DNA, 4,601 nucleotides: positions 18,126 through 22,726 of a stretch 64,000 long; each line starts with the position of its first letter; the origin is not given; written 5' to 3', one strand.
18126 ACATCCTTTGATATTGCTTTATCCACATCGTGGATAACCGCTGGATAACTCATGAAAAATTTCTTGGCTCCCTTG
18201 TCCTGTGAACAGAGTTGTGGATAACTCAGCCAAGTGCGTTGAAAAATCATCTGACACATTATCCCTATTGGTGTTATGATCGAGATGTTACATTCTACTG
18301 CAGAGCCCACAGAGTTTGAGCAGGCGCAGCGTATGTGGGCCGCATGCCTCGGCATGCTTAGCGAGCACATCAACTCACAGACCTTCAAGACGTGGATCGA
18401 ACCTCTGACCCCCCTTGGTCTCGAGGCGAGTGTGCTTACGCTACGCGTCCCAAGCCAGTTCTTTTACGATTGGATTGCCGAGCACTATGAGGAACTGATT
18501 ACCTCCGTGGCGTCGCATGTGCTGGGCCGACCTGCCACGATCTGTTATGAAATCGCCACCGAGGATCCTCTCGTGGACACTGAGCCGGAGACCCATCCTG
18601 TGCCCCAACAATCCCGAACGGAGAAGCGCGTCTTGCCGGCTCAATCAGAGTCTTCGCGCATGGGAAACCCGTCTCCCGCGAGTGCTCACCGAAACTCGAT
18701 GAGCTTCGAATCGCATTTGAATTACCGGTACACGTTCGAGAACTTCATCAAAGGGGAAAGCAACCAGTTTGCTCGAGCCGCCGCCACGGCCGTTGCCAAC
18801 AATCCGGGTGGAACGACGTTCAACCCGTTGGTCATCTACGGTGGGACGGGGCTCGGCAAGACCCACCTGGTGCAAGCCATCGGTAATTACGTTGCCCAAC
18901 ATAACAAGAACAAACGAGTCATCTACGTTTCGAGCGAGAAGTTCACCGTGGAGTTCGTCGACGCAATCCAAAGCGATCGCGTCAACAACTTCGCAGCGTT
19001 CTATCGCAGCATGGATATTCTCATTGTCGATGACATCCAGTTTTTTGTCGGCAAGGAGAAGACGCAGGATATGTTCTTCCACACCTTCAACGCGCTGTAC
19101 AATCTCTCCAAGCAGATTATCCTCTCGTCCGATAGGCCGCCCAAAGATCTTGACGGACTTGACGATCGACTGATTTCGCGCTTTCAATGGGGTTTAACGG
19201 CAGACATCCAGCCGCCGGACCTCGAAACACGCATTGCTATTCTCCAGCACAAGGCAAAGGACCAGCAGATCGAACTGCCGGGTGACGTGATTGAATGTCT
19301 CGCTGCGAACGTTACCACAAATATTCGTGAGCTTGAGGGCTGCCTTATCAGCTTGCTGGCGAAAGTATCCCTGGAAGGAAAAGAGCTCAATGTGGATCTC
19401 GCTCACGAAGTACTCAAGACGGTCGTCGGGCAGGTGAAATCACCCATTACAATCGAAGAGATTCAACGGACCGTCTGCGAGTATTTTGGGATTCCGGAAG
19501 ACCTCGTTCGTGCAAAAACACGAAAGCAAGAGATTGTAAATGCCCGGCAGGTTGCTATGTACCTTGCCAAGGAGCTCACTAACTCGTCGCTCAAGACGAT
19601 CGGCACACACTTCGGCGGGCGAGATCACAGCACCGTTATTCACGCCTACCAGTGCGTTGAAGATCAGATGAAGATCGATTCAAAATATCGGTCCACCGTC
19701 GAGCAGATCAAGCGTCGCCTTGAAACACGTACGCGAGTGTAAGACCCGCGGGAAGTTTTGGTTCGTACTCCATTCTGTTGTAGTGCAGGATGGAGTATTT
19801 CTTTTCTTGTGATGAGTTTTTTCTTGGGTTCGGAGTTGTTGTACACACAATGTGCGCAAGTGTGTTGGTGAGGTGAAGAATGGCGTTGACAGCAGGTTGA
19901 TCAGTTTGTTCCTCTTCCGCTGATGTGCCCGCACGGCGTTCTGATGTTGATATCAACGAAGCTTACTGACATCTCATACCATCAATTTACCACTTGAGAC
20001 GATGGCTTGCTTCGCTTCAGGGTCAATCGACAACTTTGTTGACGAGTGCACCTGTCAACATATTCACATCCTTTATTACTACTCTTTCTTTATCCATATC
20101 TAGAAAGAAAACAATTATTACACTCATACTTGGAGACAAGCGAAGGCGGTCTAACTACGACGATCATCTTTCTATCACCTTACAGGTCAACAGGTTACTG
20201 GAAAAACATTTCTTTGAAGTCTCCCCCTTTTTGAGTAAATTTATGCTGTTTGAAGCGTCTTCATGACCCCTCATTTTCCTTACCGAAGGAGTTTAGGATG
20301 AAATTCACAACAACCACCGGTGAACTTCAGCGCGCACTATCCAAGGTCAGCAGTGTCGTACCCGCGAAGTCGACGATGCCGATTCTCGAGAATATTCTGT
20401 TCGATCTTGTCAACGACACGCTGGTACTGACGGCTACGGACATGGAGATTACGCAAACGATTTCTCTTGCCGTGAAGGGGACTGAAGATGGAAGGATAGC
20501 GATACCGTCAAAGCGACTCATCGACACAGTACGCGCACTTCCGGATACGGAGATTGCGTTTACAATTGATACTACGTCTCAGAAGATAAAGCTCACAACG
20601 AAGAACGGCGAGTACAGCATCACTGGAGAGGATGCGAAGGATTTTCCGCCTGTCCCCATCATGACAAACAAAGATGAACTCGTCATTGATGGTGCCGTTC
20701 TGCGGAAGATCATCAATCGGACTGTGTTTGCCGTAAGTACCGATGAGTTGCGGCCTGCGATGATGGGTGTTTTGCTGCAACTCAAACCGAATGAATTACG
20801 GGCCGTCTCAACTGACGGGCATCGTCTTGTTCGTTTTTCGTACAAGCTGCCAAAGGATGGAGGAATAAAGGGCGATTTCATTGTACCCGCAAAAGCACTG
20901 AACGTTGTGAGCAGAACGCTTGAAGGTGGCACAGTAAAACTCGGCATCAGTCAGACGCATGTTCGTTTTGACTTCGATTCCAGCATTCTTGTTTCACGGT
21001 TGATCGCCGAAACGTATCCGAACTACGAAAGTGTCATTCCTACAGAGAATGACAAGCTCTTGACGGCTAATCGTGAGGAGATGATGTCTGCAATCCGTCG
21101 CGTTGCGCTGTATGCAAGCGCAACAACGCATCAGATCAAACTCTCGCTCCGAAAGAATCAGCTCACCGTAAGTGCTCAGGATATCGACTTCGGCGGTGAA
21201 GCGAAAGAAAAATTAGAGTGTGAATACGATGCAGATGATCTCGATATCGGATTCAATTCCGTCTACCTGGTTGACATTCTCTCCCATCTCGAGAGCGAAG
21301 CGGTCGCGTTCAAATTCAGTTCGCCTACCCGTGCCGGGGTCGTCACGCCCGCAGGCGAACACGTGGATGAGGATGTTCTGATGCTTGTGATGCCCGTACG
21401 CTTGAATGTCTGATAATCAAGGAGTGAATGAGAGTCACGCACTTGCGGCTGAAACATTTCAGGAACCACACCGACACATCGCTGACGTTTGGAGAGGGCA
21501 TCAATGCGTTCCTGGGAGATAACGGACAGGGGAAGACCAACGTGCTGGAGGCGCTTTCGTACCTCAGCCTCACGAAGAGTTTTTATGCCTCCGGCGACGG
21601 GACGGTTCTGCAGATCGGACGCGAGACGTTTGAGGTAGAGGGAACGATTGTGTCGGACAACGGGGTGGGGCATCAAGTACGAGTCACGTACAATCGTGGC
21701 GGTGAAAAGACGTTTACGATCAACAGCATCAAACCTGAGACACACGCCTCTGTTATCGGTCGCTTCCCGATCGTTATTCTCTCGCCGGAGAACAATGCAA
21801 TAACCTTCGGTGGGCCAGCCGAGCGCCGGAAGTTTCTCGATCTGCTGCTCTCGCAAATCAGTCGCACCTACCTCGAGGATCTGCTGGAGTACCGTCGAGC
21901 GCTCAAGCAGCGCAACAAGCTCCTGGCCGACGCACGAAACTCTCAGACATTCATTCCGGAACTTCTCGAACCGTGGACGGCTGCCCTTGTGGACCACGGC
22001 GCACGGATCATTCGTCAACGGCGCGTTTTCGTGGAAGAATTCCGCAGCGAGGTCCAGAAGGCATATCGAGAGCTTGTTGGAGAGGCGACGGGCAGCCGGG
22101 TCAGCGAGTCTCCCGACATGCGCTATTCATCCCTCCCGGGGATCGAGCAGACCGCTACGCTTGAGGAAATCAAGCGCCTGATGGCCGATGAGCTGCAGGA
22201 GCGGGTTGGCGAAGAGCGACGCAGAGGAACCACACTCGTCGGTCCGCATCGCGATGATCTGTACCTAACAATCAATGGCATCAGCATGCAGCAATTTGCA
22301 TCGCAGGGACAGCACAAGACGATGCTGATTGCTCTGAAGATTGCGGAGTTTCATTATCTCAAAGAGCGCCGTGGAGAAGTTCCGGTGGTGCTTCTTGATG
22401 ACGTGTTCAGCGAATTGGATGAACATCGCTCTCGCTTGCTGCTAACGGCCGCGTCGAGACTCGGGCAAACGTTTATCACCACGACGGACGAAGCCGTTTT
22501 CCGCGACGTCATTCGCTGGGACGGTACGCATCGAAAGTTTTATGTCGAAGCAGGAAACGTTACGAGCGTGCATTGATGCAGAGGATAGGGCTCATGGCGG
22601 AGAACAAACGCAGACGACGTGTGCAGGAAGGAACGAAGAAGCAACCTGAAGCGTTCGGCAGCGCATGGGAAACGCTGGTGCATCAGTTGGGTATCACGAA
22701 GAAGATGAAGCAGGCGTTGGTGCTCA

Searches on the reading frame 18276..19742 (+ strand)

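Call 67: search_protein_families(library=pfam, proteins=[window:18276-19742:+], max_evalue=0.0001)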
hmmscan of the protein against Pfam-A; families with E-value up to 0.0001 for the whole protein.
window:18276-19742:+ (488 aa): 5 families
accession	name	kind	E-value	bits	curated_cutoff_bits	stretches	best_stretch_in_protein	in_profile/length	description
PF00308.24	Bac_DnaA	-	4.8e-70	235.4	23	1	148-309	1-161/162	Bacterial DnaA ATPAse domain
PF08299.17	Bac_DnaA_C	-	2.4e-30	104.8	31.5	1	393-459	1-67/69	Bacterial dnaA protein helix-turn-helix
PF11638.13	DnaA_N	-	1.8e-19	69.6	24.6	1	19-80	2-64/65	DnaA N-terminal domain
PF01695.23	IstB_IS21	-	4.7e-09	36.5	24.1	1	185-287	95-194/238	IstB-like ATP binding protein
PF00004.35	AAA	-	3.1e-05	24.8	21.2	1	186-286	2-109/131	ATPase family associated with various cellular activities (AAA)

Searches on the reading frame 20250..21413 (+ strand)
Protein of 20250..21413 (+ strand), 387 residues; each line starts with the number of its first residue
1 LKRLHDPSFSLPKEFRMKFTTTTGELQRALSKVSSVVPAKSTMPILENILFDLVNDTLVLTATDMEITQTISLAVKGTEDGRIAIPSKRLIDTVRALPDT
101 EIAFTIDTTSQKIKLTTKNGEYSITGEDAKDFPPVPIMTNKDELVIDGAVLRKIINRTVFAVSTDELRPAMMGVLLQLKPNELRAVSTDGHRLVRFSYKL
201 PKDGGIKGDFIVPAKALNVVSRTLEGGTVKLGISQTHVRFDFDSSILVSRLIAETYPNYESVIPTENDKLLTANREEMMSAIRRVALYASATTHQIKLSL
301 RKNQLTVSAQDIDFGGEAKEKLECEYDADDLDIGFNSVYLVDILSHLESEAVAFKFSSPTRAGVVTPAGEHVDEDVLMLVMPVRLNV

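Call 32: search_protein_families(library=pfam, proteins=[window:20250-21413:+], max_evalue=0.0001)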
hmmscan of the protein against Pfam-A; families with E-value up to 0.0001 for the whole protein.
window:20250-21413:+ (387 aa): 3 families
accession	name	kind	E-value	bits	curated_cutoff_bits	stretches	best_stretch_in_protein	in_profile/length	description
PF00712.24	DNA_pol3_beta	-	7.4e-32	110.5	24.4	1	17-135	1-119/120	DNA polymerase III beta subunit, N-terminal domain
PF02767.21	DNA_pol3_beta_2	-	1e-31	110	27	2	146-258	2-116/116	DNA polymerase III beta subunit, central domain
PF02768.20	DNA_pol3_beta_3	-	2.4e-30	105.3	27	1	261-384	2-121/121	DNA polymerase III beta subunit, C-terminal domain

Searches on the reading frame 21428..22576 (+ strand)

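Call 32: search_protein_families(library=pfam, proteins=[window:21428-22576:+], max_evalue=0.0001)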
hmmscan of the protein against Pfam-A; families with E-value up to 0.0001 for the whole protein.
window:21428-22576:+ (382 aa): 4 families
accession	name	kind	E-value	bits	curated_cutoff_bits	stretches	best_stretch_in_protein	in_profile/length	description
PF02463.25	SMC_N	-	2.2e-15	57.1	40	1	3-361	2-205/220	RecF/RecN/SMC N terminal domain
PF13476.12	AAA_23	-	2.6e-11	45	27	1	6-105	2-87/201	AAA domain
PF13175.12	AAA_15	-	2e-08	34.7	32.1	1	1-101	1-82/374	AAA ATPase domain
PF13304.12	AAA_21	-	7.3e-05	23.4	27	0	25-65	1-39/304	AAA domain, putative AbiEii toxin, Type IV TA system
